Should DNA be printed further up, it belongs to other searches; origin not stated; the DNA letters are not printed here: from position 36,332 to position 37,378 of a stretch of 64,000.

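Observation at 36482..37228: Orphan class-III-cyclase-like 248-aa gene wedged between DISARM and a giant STAND NTPase: possible signalling partner or new two-gene system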

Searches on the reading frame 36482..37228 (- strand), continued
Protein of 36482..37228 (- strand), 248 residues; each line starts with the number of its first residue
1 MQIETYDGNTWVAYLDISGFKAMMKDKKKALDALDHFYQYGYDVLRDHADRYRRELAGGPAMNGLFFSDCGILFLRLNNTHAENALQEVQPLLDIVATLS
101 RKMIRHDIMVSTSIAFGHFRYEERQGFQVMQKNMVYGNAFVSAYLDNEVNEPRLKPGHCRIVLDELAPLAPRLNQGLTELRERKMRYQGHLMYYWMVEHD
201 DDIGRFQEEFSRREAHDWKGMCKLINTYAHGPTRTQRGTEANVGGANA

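Call 35: search_protein_families(library=pfam, alignment_id=A3, max_evalue=0.001)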
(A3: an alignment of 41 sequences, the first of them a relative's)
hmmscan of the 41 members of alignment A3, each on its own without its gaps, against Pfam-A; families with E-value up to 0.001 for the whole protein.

A. member 1, L001:3727-4656:+ (309 aa): 0 families

B. families by the number of members that match (of 41 scanned): 51 families (the first 25 are shown)
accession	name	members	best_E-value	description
PF13589.12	HATPase_c_3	2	1.7e-30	Histidine kinase-, DNA gyrase B-, and HSP90-like ATPase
PF01555.25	N6_N4_Mtase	2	4.8e-23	DNA methylase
PF02518.31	HATPase_c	2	1.2e-09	Histidine kinase-, DNA gyrase B-, and HSP90-like ATPase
PF02384.22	N6_Mtase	1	5.9e-106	N-6 DNA Methylase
PF16363.11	GDP_Man_Dehyd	1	1e-88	GDP-mannose 4,6 dehydratase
PF01370.27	Epimerase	1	5.9e-71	NAD dependent epimerase/dehydratase family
PF01882.25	DUF58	1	2.4e-51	Protein of unknown function DUF58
PF12770.12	CHAT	1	9.2e-42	CHAT domain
PF08867.16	FRG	1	3.1e-25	FRG domain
PF00270.35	DEAD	1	9.6e-24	DEAD/DEAH box helicase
PF07603.17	Lcl_C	1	1.2e-22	Lcl C-terminal domain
PF04607.23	RelA_SpoT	1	5e-22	Region found in RelA / SpoT proteins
PF01464.25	SLT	1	1.2e-20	Transglycosylase SLT domain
PF05066.19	HARE-HTH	1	8.2e-19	HB1, ASXL, restriction endonuclease HTH domain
PF04471.18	Mrr_cat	1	3e-16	Restriction endonuclease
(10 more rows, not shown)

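Call 36: fold_search(model_id=the predicted structure, library=pdb)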
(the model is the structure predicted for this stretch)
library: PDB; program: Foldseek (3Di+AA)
matches with E <= 10: 764; with E <= 0.001: 141
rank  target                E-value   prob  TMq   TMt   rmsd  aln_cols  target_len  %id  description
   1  1wc4_B                2.6e-08  1.00  0.46  0.56   5.5       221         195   10  Soluble adenylyl cyclase CyaC from S. platensis in complex with alpha, beta-methylene-ATP and Europium (released 2004-12-20)
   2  3et6_A                5.2e-08  1.00  0.51  0.65   4.9       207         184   12  The crystal structure of the catalytic domain of a eukaryotic guanylate cyclase (released 2008-10-14)
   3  2w01_B                6.6e-08  1.00  0.47  0.56   5.8       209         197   14  Crystal structure of the guanylyl cyclase Cya2 (released 2008-09-30)
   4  1wc4_A                7.0e-08  1.00  0.46  0.55   5.6       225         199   10  Soluble adenylyl cyclase CyaC from S. platensis in complex with alpha, beta-methylene-ATP and Europium (released 2004-12-20)
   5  3et6_B                9.8e-08  1.00  0.50  0.64   5.1       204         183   12  The crystal structure of the catalytic domain of a eukaryotic guanylate cyclase (released 2008-10-14)
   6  1wc3_B                9.8e-08  1.00  0.45  0.55   5.9       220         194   10  Soluble adenylyl cyclase CyaC from S. platensis in complex with alpha, beta-methylene-ATP and Strontium (released 2004-12-20)
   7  1wc5_A                1.3e-07  1.00  0.49  0.60   4.7       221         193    9  Soluble adenylyl cyclase CyaC from S. platensis in complex with alpha, beta-methylene-ATP in presence of bicarbonate (released 2004-12-20)
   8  3r5g_B                1.4e-07  1.00  0.47  0.57   5.9       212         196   14  Crystal structure of the adenylyl cyclase CyaB from P. aeruginosa (released 2012-01-11)
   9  2w01_C                1.5e-07  1.00  0.49  0.59   5.6       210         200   12  Crystal structure of the guanylyl cyclase Cya2 (released 2008-09-30)
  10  1wc1_C                1.6e-07  1.00  0.46  0.58   5.7       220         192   10  Soluble adenylyl cyclase CyaC from S. platensis in complex with Rp- ATPalphaS (released 2004-12-20)
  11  1wc0_A                1.7e-07  1.00  0.46  0.55   5.7       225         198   10  Soluble adenylyl cyclase CyaC from S. platensis in complex with alpha, beta-methylene-ATP (released 2004-12-20)
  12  2bw7_B                2.0e-07  1.00  0.47  0.58   5.4       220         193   10  A novel mechanism for adenylyl cyclase inhibition from the crystal structure of its complex with catechol estrogen (released 2005-07-20)
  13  1azs_B                2.3e-07  1.00  0.49  0.63   5.8       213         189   12  COMPLEX OF GS-ALPHA WITH THE CATALYTIC DOMAINS OF MAMMALIAN ADENYLYL CYCLASE (released 1998-02-25)
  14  1wc1_B                3.1e-07  1.00  0.46  0.57   5.7       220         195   10  Soluble adenylyl cyclase CyaC from S. platensis in complex with Rp- ATPalphaS (released 2004-12-20)
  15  6fht_A                3.5e-07  1.00  0.46  0.18   5.7       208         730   12  Crystal structure of an artificial phytochrome regulated adenylate/guanylate cyclase in its dark adapted Pr form (released 2018-04-18)
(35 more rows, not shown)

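Call 38: search_solved_structures(query=A2, max_evalue=10, show_alignments=5)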
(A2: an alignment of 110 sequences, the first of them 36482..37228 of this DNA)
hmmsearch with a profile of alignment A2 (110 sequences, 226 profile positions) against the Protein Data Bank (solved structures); distinct sequences matched with E-value up to 10: 4.
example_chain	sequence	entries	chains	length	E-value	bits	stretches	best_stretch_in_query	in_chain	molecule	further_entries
7oct_A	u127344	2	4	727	0.05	16.3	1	100-122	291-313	HAD hydrolase, family IA, variant 3 | Mannitol-1-phosphate dehydrogenase/phosphatase MtlD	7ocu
7ocn_A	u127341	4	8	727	0.054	16.2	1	100-122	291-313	HAD hydrolase, family IA, variant 3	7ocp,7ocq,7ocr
7ocs_A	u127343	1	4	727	0.054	16.2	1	100-122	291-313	HAD hydrolase, family IA, variant 3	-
3r5g_A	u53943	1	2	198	0.88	12.2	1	7-73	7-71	CyaB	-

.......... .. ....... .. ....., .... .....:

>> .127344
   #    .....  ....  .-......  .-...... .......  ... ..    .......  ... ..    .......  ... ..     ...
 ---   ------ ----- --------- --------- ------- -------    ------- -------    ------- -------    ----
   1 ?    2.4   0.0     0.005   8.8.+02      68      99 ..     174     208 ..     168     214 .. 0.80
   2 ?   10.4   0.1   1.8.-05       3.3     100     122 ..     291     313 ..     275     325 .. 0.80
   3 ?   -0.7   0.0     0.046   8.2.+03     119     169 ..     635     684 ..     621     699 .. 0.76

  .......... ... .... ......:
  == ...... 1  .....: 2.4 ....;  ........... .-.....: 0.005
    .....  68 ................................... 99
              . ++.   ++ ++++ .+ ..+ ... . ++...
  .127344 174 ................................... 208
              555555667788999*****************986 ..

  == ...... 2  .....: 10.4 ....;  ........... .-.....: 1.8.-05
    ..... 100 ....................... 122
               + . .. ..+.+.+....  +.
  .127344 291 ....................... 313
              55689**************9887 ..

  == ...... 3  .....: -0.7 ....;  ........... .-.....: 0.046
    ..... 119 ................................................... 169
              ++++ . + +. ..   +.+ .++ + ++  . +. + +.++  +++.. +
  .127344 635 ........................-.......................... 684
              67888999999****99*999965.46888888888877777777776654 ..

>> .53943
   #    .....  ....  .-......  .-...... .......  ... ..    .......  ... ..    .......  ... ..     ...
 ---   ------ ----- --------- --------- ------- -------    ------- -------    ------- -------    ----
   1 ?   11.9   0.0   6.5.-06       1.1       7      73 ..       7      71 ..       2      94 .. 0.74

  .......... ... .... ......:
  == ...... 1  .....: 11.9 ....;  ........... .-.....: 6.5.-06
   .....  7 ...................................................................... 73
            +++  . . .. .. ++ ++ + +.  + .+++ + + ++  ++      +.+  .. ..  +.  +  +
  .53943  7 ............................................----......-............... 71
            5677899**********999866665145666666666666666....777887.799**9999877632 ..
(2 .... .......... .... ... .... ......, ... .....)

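Call 41: fold_search(model_id=the predicted structure, library=viral)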
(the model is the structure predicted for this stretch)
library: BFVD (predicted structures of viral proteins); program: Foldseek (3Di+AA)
matches with E <= 10: 489; with E <= 0.001: 5
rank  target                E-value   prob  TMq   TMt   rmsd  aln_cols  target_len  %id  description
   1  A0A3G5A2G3            2.4e-06  1.00  0.53  0.34   4.5       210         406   10  Response regulator [Harvfovirus sp.]
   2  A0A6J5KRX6            7.9e-05  1.00  0.45  0.40   8.7       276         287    8  Guanylate cyclase domain-containing protein [uncultured Caudovirales phage]
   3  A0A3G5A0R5            1.1e-04  1.00  0.45  0.25   5.8       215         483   11  Guanylate cyclase domain-containing protein [Faunusvirus sp.]
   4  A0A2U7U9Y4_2          2.5e-04  1.00  0.42  0.12   8.3       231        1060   12  Serine/threonine protein kinase [Pandoravirus quercus]
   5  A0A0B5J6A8            3.5e-04  1.00  0.43  0.14  10.8       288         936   14  Serine/threonine kinase motif-containing protein [Pandoravirus inopinatum]
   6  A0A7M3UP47            2.3e-03  1.00  0.38  0.53   7.3       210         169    5  Uncharacterized protein [Pyramimonas orientalis virus]
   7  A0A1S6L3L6            4.1e-03  1.00  0.31  0.47   6.6       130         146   14  Uncharacterized protein [Erwinia phage vB_EamM_Yoloswag]
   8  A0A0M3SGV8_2          4.9e-03  0.99  0.38  0.11   9.4       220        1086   10  (no name in the UniProt tables at hand)
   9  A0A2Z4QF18            8.2e-03  0.98  0.28  0.42   6.1       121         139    8  Uncharacterized protein [Erwinia phage vB_EamM_Alexandra]
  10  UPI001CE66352         1.1e-02  0.96  0.27  0.40   6.4       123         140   10  (no name look-up for this kind of identifier)
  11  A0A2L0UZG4            2.3e-02  0.57  0.24  0.37  13.1       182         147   13  Uncharacterized protein [Agrobacterium phage Atu_ph07]
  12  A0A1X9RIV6            3.1e-02  0.63  0.21  0.31   7.1       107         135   11  E4 ORF2 [Bat mastadenovirus WIV17]
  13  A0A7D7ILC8            3.4e-02  0.85  0.26  0.42  10.3       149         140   11  (no name in the UniProt tables at hand)
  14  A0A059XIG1            3.9e-02  0.91  0.28  0.46   6.7       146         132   13  E4 15 kDa protein [California sea lion adenovirus 1]
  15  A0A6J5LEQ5            4.8e-02  0.84  0.28  0.20   6.5       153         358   10  Diguanylate cyclase AdrA [uncultured Caudovirales phage]
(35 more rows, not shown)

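Call 43: list_cluster_members(proteins=[L031:8001-8630:+, L032:8001-8621:+, L042:8001-8630:+, L045:8001-8621:+, L053:8001-8618:+, L021:8001-8624:+, L054:8001-8612:+])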
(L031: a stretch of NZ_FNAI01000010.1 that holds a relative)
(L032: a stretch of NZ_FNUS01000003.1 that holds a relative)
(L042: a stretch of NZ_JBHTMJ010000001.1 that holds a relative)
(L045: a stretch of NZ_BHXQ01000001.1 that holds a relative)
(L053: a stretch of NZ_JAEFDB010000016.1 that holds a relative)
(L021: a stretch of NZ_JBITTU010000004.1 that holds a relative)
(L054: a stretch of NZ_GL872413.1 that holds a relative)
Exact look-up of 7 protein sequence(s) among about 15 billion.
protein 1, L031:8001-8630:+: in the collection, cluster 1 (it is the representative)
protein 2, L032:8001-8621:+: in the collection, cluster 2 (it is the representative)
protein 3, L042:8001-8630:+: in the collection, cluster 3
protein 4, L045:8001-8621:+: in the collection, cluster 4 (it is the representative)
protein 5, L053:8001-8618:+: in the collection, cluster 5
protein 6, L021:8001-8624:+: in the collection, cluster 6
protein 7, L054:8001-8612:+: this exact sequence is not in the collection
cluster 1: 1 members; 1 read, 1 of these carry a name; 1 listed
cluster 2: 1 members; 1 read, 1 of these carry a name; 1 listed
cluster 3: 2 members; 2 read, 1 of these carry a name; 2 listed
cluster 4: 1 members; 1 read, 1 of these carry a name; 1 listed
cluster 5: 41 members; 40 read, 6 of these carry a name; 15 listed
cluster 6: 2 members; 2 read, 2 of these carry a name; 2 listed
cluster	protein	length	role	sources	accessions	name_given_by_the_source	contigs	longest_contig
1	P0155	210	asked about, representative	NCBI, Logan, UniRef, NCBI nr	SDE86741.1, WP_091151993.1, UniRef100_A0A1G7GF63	hypothetical protein SAMN05216464_110115 [Mucilaginibacter pineti] | Guanylate cyclase domain-containing protein n=1 Tax=Mucilaginibacter pineti TaxID=1391627 ... | hypothetical protein [Mucilaginibacter pineti]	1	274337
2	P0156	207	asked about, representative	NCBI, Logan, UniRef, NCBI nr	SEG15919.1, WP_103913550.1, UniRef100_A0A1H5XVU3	hypothetical protein SAMN05421847_1577 [Halpernia humi] | Guanylate cyclase domain-containing protein n=1 Tax=Halpernia humi TaxID=493375 ... | hypothetical protein [Halpernia humi]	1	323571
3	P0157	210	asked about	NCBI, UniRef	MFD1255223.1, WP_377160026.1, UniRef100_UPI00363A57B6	hypothetical protein ACFQ3S_00315 [Mucilaginibacter terrae] | hypothetical protein n=1 Tax=Mucilaginibacter terrae TaxID=1955052 RepID=UPI00363A57B6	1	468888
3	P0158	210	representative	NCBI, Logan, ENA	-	-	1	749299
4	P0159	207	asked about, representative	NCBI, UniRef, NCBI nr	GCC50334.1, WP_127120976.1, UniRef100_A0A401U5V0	hypothetical protein SanaruYs_05490 [Chryseotalea sanaruensis] | Guanylate cyclase domain-containing protein n=1 Tax=Chryseotalea sanaruensis ... | hypothetical protein [Chryseotalea sanaruensis]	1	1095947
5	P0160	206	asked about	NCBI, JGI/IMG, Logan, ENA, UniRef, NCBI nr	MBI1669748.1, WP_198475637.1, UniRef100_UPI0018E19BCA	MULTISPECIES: hypothetical protein [Capnocytophaga] | hypothetical protein | hypothetical protein n=1 Tax=Capnocytophaga TaxID=1016 RepID=UPI0018E19BCA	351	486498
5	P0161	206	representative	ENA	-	-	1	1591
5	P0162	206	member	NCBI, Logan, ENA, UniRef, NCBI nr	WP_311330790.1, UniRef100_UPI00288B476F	hypothetical protein [Capnocytophaga sputigena] | hypothetical protein n=1 Tax=Capnocytophaga sputigena TaxID=1019 RepID=UPI00288B476F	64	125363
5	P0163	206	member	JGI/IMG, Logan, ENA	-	hypothetical protein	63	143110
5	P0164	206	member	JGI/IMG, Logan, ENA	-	hypothetical protein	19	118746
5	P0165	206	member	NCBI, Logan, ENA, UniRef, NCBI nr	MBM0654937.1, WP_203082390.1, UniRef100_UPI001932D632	hypothetical protein JMN11_14955 [Capnocytophaga genosp. AHN8471] | hypothetical protein n=1 Tax=Capnocytophaga genosp. AHN8471 TaxID=327574 ... | hypothetical protein [Capnocytophaga genosp. AHN8471]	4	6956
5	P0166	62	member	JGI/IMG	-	hypothetical protein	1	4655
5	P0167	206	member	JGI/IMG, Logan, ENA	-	-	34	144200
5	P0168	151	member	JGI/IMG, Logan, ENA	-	-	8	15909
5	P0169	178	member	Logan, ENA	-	-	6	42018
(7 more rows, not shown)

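Call 46: search_protein_families(library=padloc, alignment_id=A4, max_evalue=0.00001)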
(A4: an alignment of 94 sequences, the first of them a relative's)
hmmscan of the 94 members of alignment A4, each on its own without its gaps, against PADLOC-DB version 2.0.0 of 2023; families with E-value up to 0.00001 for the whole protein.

A. member 1, L001:1759-2853:+ (364 aa): 0 families

B. families by the number of members that match (of 94 scanned): 332 families (the first 25 are shown)
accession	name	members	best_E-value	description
PDLC04134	mad2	3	5.4e-44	mads_2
PDLC03928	PsyrT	3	3.3e-22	-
PDLC03032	MTase_I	2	8.3e-303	Type I methyltransferase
PDLC03002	Helicase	2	8.6e-143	-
PDLC02503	BrxHI|BrxHII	2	1.7e-109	BrxHI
PDLC03960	SngC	2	1.1e-89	-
PDLC00037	DruE3|DruE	2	2.1e-83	SNF2 family N-terminal domain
PDLC01087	C3a187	2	1.4e-79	NERD+UvrD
PDLC02897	DpdJ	2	1.2e-71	DpdJ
PDLC02501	BrxHI|BrxHII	2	9.4e-70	BrxHI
PDLC00035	DruE3|DruE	2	1.2e-69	SNF2 family N-terminal domain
PDLC00013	DruE1|DruE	2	3e-69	SNF2 family N-terminal domain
PDLC00036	DruE3|DruE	2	6.3e-58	SNF2 family N-terminal domain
PDLC00015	DruE2|DruE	2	1.5e-52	SNF2 family N-terminal domain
PDLC03322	MTase_II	2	8e-52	Type II methyltransferase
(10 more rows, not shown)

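Call 56: search_dna_similar(query=window:36482-37228:-, collection=phages, mode=protein, max_evalue=0.001)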
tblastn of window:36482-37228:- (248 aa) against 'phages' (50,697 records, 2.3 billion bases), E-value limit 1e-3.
No match.

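Call 57: search_dna_similar(query=window:36482-37228:-, collection=plasmids, mode=protein, max_evalue=0.001)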
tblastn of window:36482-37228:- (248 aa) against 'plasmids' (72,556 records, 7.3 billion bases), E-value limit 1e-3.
No match.
